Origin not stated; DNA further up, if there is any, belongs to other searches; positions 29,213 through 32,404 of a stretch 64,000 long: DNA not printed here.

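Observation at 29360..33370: Roughly 965-aa uncharacterised cytoplasmic protein co-transcribed with glycerate kinase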

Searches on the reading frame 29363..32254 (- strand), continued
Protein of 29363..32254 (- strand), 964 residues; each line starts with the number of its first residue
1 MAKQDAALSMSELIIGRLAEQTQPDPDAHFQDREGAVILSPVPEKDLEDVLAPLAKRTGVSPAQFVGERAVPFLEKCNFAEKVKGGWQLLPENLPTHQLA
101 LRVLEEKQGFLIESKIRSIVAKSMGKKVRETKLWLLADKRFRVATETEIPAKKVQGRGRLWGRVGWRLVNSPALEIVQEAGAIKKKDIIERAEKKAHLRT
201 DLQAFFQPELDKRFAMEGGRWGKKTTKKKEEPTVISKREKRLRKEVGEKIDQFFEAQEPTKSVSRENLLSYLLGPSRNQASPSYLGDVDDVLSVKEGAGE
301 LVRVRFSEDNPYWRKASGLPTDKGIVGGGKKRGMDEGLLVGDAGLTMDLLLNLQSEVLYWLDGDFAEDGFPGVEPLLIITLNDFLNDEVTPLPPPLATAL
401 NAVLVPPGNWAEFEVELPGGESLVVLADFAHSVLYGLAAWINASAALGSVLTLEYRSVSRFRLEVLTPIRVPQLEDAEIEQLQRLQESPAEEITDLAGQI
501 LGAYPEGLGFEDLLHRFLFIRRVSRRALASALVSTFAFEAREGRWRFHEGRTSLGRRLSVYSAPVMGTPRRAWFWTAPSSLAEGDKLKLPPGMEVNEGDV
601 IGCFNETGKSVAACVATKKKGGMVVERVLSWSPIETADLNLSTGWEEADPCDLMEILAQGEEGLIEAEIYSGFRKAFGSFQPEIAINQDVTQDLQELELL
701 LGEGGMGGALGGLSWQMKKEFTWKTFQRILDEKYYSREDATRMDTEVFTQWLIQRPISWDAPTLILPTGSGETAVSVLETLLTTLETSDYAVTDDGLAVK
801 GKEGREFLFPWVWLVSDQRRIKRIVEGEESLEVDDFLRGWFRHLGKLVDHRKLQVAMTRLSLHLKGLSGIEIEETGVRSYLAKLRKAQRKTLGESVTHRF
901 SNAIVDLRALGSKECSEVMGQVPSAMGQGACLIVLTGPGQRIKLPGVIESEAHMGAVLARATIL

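Call 31: find_encoding_contigs(protein=P0007, flank=6000, max_places=2)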
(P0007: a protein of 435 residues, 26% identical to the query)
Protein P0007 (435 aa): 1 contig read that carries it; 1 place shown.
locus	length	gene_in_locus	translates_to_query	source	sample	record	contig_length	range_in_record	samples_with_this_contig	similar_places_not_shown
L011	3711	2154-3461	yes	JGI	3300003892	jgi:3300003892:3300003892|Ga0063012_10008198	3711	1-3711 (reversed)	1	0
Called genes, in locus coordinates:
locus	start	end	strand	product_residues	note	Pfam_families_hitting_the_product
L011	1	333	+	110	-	?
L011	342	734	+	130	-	PF04519:Bactofilin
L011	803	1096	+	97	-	-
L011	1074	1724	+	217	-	-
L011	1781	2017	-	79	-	-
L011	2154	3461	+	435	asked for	-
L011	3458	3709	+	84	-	?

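Call 32: find_related_loci(query=A1, collection=genome_contigs, flank=6000)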
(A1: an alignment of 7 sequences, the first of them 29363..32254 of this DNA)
Query A1 (964 aa) in genome_contigs; peptide patterns used: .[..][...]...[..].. (x = any residue, [..] = any of these).
62 stretches matched a pattern; 7 encode a relative of the query (tblastn E <= 1e-3); 7 distinct loci.
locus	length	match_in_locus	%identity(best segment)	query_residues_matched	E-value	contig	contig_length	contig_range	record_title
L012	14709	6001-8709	37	65-964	0e+0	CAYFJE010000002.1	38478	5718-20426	MAG TPA_asm: uncultured bacterium isolate ERP001736_co2_67 genome assembly, contig: NODE_210_length_38478_cov_6.825183,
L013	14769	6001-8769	34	45-964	0e+0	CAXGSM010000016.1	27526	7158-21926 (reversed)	MAG TPA_asm: uncultured bacterium isolate ERR594303_binner12_Refined_14 genome assembly, contig: ERZ8578522.798, whole g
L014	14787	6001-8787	35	46-964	0e+0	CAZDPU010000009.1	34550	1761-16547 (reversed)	MAG TPA_asm: uncultured bacterium isolate SRP077602_co11_586 genome assembly, contig: NODE_1037_length_34550_cov_9.50732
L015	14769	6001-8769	34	45-964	0e+0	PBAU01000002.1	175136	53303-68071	MAG: bacterium isolate SP4379 161638, whole genome shotgun sequence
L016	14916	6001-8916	35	1-964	0e+0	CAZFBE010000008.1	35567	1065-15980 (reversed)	MAG TPA_asm: uncultured bacterium isolate binchicken_co46_303 genome assembly, contig: NODE_2044_length_35567_cov_21.319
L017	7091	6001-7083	38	46-405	1e-64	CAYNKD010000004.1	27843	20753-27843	MAG TPA_asm: uncultured bacterium isolate binchicken_co46_18 genome assembly, contig: NODE_3011_length_27843_cov_7.81301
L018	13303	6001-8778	25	47-929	1e-53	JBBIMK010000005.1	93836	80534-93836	MAG: bacterium isolate BQF170218_bin_230 NODE_296_length_93836_cov_9.947281, whole genome shotgun sequence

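Call 37: predict_structure(alignment_id=A1)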
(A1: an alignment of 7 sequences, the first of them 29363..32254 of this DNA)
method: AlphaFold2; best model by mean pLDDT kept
length: 964 residues; sequences in the alignment: 7
mean_pLDDT: 69.6   pTM: 0.44
mean pLDDT of the five models: 69.6, 66.0, 65.0, 64.7, 58.5
residues with pLDDT >= 90: 40; 70-90: 517; 50-70: 245; < 50: 162
segments of 3 or more residues with pLDDT < 50: 1-8, 25-38, 217-236, 324-331, 367-371, 670-685, 703-713, 734-750, 752-756, 769-785, 841-850, 890-897, 947-964
pLDDT, mean of each block of 10 residues (from residue 1): 38 75 46 44 77 76 82 81 77 82 88 90 78 74 81 78 86 82 77 73 82 62 32 45 83 88 88 71 81 86 80 88 49 59 79 82 58 74 75 74 66 89 87 83 87 84 88 85 77 85 89 88 84 84 81 62 63 77 82 80 84 81 80 69 75 76 63 36 50 65 41 49 58 45 46 50 60 37 50 77 62 78 82 61 41 61 58 63 60 49 67 73 69 61 52 29 21
secondary structure, 60 per line:
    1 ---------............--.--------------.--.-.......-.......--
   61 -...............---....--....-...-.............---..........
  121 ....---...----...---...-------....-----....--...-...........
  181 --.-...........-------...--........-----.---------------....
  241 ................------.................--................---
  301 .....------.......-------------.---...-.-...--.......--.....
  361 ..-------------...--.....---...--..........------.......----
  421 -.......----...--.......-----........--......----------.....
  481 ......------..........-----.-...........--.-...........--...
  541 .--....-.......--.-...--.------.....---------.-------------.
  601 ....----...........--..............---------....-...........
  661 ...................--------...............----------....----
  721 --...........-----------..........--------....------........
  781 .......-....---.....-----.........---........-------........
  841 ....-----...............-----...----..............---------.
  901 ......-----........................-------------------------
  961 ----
elements in order (helices of 4 or more, strands of 3 or more residues): H10-21 H44-50 H52-58 H62-76 E80-83 E86-89 H95-107 H113-124 E141-143 E160-163 E166-168 H170-180 H185-195 E203-205 H212-215 H237-256 H265-279 H282-297 E301-305 E312-315 H347-353 H356-362 E376-378 H381-385 E389-391 H394-403 E410-416 E422-428 E433-435 H438-444 E450-457 E460-465 H476-486 H493-502 H510-520 H525-534 E538-541 E544-547 H549-555 E572-576 E600-604 E609-619 E622-635 E645-648 H650-679 H688-702 H713-716 H723-733 H745-754 E763-766 H773-787 E789-792 E796-800 E806-810 H811-814 H818-825 H833-844 H850-864 E870-872 H877-890 E900-906 H912-925 E926-935

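Call 39: fold_search(model_id=the predicted structure, library=pdb)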
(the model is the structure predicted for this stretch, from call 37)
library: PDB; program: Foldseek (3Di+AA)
matches with E <= 10: 576; with E <= 0.001: 0
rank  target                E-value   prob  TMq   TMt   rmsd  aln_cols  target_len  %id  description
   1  8e4y                  6.2e-02  0.38  0.08  0.11  24.0       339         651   12  Cryo-EM structure of human glycerol-3-phosphate acyltransferase 1 (GPAT1) in complex with 2-oxohexadecyl-CoA (released 2022-12-21)
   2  3l09_D                6.9e-02  0.25  0.06  0.20  21.7       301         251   12  Crystal structure of Putative transcriptional regulator (JANN_22DEC04_CONTIG27_REVISED_GENE3569) from Jannaschia sp. C (released 2010-01-12)
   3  6c5d_B                9.4e-02  0.95  0.08  0.50  10.5       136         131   12  N-terminal domain of Helicobacter pylori LlaJI.R1 (released 2018-06-27)
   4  2be4                  1.1e-01  0.14  0.07  0.17  20.9       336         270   11  X-RAY STRUCTURE AN EF-HAND PROTEIN FROM DANIO RERIO Dr.36843 (released 2005-11-01)
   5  1yqa_MODEL_1_A        1.4e-01  0.96  0.06  0.51  10.4        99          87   13  Engineering the structural stability and functional properties of the GI domain into the intrinsically unfolde (released 2005-05-24)
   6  4p5o_A                1.4e-01  0.25  0.07  0.20  20.3       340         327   13  Structure of an RBX1-UBC12~NEDD8-CUL1-DCN1 complex: a RING-E3-E2~ubiquitin-like protein-substrate intermediate trapped (released 2014-07-02)
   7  3l09_A                1.4e-01  0.18  0.06  0.20  22.0       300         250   12  Crystal structure of Putative transcriptional regulator (JANN_22DEC04_CONTIG27_REVISED_GENE3569) from Jannaschia sp. C (released 2010-01-12)
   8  5nbc_C                1.8e-01  0.99  0.06  0.38   3.9        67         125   24  Structure of Prokaryotic Transcription Factors (released 2018-05-16)
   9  8ut0_AA               1.8e-01  0.57  0.05  0.37  19.6       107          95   18  Eukaryotic 80S ribosome with Reh1, eIF5A and A/P site tRNA (released 2024-11-06)
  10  8s0e_8                1.9e-01  0.30  0.07  0.23  24.4       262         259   15  H. sapiens OCCM bound to double stranded DNA (released 2024-10-02)
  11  6c5d_A                2.2e-01  0.91  0.08  0.48   5.5       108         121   11  N-terminal domain of Helicobacter pylori LlaJI.R1 (released 2018-06-27)
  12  6qj2_B                2.2e-01  0.89  0.07  0.52   5.6        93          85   16  Crystal structure of the C. thermophilum condensin Smc4 ATPase head in complex with the C-terminal domain of Brn1 (released 2019-07-03)
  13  3l09_B                2.3e-01  0.15  0.06  0.20  22.3       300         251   12  Crystal structure of Putative transcriptional regulator (JANN_22DEC04_CONTIG27_REVISED_GENE3569) from Jannaschia sp. C (released 2010-01-12)
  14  3o2p_E                2.6e-01  0.95  0.07  0.56   6.2        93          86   16  A Dual E3 Mechanism for Rub1 Ligation to Cdc53: Dcn1(P)-Cdc53(WHB) (released 2010-09-15)
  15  2do7_MODEL_1_A        2.6e-01  0.93  0.07  0.54  10.9       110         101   15  Solution structure of the winged helix-turn-helix motif of human CUL-4B (released 2007-04-17)
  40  8oj1_A                4.8e-01  0.82  0.08  0.25  11.1       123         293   10  Crystal structure of the DNA binding domain of M. polymorpha Auxin Response Factor 2 (MpARF2) in complex with High Aff (released 2024-04-03)
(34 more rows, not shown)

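Call 41: find_encoding_contigs(protein=P0013, flank=6000, max_places=3)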
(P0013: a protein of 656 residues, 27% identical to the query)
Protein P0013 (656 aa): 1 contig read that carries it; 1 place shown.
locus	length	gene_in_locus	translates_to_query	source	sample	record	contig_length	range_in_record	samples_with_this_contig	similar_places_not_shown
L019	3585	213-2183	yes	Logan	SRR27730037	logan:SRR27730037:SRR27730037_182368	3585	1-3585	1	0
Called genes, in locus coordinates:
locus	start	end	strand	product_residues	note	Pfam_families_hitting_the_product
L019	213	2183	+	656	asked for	-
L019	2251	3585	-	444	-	?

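Call 42: find_encoding_contigs(protein=P0011, flank=6000, max_places=3)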
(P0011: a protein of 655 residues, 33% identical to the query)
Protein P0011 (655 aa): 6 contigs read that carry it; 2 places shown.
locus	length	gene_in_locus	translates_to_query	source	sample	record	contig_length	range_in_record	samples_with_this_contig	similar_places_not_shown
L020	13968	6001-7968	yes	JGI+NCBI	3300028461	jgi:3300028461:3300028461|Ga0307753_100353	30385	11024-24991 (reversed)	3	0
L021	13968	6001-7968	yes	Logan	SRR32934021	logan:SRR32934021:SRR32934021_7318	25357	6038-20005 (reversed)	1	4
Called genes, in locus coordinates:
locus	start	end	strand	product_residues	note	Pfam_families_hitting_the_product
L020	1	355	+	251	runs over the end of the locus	PF02348:CTP_transf_3, PF12804:NTP_transf_3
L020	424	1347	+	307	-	PF03102:NeuB, PF08666:SAF (weak)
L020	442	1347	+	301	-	PF03102:NeuB, PF08666:SAF (weak)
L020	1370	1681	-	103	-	PF02049:FliE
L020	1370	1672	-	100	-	PF02049:FliE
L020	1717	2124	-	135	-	PF00460:Flg_bb_rod (weak), PF06429:Flg_bbr_C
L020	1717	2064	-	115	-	PF06429:Flg_bbr_C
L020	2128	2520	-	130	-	PF00460:Flg_bb_rod (faint)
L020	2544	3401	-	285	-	PF08668:HDOD, PF01966:HD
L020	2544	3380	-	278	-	PF08668:HDOD, PF01966:HD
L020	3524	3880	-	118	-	PF02261:Asp_decarbox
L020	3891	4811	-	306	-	PF02569:Pantoate_ligase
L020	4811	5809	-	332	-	PF02548:Pantoate_transf, PF13714:PEP_mutase (weak)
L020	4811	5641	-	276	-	PF02548:Pantoate_transf, PF13714:PEP_mutase (weak)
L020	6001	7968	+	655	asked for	-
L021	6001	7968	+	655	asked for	-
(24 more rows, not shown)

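Call 43: search_solved_structures(query=A2, max_evalue=10)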
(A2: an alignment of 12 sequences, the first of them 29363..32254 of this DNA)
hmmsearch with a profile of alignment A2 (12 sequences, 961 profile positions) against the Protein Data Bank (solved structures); distinct sequences matched with E-value up to 10: 7.
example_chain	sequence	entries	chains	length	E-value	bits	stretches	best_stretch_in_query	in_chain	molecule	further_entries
9sza_A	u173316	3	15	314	0.076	13.9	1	573-709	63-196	Putative portal protein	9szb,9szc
1xx6_A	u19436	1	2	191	0.24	12.2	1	161-195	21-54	Thymidine kinase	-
2dip_A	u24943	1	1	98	1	10.1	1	519-542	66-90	Zinc finger SWIM domain-containing protein 2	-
8y7w_A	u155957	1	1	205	1.2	9.9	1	161-195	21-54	Thymidine kinase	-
3e2i_A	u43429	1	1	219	1.2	9.9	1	161-195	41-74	Thymidine kinase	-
2j9r_A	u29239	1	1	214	1.5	9.6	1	144-194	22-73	THYMIDINE KINASE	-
2ja1_A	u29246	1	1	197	2.2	9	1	151-195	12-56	THYMIDINE KINASE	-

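Call 44: search_protein_families(library=pfam, alignment_id=A2, max_evalue=10)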
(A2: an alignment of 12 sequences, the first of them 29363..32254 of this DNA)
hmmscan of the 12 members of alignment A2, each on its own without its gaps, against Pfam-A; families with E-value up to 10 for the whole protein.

A. member 1, window:29363-32254:- (964 aa): 1 family
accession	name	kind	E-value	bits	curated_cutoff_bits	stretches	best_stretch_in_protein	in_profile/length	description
PF12231.13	Rif1_N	-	0.22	10.9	23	1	101-144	80-123/374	Rap1-interacting factor 1 N terminal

B. families by the number of members that match (of 12 scanned): 14 families
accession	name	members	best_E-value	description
PF05066.19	HARE-HTH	7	1.4e-05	HB1, ASXL, restriction endonuclease HTH domain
PF23159.1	WH_Rok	4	0.00047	Repressor Rok winged helix domain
PF16007.11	DUF4777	3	9.5e-05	Domain of unknown function (DUF4777)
PF05205.17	COMPASS-Shg1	3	0.26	COMPASS (Complex proteins associated with Set1p) component shg1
PF12872.13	OST-HTH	1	0.017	OST-HTH/LOTUS domain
PF02002.24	TFIIE_alpha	1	0.033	TFIIE alpha subunit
PF20291.3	MC5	1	0.035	ABC-three component (ABC-3C) system Middle Component 5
PF24091.1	DUF7376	1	0.047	Family of unknown function (DUF7376)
PF11784.13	DUF3320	1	0.06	Protein of unknown function (DUF3320)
PF20512.3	PMI_typeI_hel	1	0.071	Phosphomannose isomerase type I, helical insertion domain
PF02791.22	DDT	1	0.093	DDT domain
PF12231.13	Rif1_N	1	0.22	Rap1-interacting factor 1 N terminal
PF21982.2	RecX_HTH1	1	0.32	RecX, first three-helix domain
PF02186.21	TFIIE_beta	1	3.2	TFIIE beta subunit core domain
